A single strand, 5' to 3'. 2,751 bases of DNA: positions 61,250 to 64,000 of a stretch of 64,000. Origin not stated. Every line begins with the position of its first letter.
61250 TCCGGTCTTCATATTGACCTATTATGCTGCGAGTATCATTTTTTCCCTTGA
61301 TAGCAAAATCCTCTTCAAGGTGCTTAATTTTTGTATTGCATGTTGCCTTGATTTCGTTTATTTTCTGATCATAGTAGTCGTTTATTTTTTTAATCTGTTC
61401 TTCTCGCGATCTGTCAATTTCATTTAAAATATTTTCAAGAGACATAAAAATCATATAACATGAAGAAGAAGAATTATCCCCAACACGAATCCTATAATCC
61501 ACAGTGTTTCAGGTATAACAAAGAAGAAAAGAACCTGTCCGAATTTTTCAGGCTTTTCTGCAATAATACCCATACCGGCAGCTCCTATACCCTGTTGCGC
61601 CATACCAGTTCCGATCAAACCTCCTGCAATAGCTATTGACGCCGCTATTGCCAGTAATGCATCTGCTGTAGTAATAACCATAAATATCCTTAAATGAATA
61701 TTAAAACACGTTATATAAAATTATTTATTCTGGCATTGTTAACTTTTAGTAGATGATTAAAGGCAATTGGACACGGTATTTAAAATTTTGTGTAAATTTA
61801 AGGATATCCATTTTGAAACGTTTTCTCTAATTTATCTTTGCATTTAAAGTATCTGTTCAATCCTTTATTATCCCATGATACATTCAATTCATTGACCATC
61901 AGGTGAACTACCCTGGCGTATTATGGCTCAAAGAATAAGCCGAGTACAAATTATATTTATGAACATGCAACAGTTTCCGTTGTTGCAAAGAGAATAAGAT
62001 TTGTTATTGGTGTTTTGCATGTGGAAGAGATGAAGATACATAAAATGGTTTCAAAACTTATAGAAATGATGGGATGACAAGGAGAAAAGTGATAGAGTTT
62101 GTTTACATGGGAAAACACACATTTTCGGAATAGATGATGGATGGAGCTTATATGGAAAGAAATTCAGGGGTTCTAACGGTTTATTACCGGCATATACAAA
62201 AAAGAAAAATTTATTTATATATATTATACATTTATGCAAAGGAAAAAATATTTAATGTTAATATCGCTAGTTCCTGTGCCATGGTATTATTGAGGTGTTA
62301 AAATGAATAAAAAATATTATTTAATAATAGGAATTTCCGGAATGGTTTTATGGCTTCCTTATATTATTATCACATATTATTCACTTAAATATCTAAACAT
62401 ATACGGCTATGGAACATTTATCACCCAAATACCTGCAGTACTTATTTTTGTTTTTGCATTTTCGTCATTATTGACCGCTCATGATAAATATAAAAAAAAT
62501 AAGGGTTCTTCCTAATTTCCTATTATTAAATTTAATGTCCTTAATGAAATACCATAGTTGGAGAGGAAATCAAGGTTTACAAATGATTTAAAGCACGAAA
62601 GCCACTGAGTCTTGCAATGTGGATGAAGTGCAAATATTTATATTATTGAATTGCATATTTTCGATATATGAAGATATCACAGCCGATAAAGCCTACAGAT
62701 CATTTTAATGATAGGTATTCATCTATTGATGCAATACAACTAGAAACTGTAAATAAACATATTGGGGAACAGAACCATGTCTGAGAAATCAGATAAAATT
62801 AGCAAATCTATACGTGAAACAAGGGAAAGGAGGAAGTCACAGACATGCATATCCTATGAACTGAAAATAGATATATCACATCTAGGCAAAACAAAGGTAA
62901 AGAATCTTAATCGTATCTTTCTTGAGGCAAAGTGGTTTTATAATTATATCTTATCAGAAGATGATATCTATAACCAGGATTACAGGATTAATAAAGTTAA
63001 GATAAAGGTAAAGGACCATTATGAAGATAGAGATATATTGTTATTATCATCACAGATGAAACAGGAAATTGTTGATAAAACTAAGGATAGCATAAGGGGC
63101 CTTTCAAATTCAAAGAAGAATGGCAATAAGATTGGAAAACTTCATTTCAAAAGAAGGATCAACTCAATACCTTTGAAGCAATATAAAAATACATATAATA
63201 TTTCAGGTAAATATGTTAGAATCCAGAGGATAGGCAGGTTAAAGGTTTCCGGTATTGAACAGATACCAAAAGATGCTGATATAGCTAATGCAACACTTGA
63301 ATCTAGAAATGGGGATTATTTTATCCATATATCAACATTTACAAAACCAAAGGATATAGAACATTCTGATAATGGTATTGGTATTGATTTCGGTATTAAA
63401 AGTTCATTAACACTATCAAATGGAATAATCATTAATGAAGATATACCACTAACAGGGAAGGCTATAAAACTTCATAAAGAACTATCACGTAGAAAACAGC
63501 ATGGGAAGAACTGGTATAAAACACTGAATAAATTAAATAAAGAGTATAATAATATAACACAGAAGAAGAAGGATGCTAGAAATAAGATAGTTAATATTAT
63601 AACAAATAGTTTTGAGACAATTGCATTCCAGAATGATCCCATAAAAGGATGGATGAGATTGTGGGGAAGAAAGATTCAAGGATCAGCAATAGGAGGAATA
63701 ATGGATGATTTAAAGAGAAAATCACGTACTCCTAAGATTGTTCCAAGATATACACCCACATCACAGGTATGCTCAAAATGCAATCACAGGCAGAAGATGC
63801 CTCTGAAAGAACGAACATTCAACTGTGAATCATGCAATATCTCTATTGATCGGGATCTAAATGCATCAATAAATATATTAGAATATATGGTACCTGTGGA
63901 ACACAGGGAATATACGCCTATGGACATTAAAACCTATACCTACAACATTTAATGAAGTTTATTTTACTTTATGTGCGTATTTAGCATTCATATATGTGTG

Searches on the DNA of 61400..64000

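Call 89: search_rna_families(source=window, start=61400, end=64000, threshold=evalue, max_evalue=1)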
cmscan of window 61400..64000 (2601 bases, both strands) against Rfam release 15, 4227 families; matches with E-value up to 1: 0.
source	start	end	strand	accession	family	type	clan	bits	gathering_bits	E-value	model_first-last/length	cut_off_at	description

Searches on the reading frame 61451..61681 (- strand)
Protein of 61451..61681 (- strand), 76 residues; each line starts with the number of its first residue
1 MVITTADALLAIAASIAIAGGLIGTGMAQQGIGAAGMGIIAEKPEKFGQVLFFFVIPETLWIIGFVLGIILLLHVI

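Call 92: search_protein_families(library=pfam, proteins=[window:61451-61681:-], max_evalue=0.001)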
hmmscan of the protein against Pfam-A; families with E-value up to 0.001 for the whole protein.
window:61451-61681:- (76 aa): 1 family
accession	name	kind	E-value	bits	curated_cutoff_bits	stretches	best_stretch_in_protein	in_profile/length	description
PF00137.26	ATP-synt_C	-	2.6e-12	47.2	24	1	12-71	1-60/60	ATP synthase subunit C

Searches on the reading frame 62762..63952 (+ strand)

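Call 92: search_protein_families(library=pfam, proteins=[window:62762-63952:+], max_evalue=0.001)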
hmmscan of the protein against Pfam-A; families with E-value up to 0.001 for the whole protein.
window:62762-63952:+ (396 aa): 2 families
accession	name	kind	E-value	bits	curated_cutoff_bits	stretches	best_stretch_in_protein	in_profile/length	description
PF07282.18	Cas12f1-like_TNB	-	2.4e-13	50.5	26.3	1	323-372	18-60/60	Cas12f1-like, TNB domain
PF01385.25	OrfB_IS605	-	1.9e-06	28.5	30.5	1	201-287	14-106/120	Probable transposase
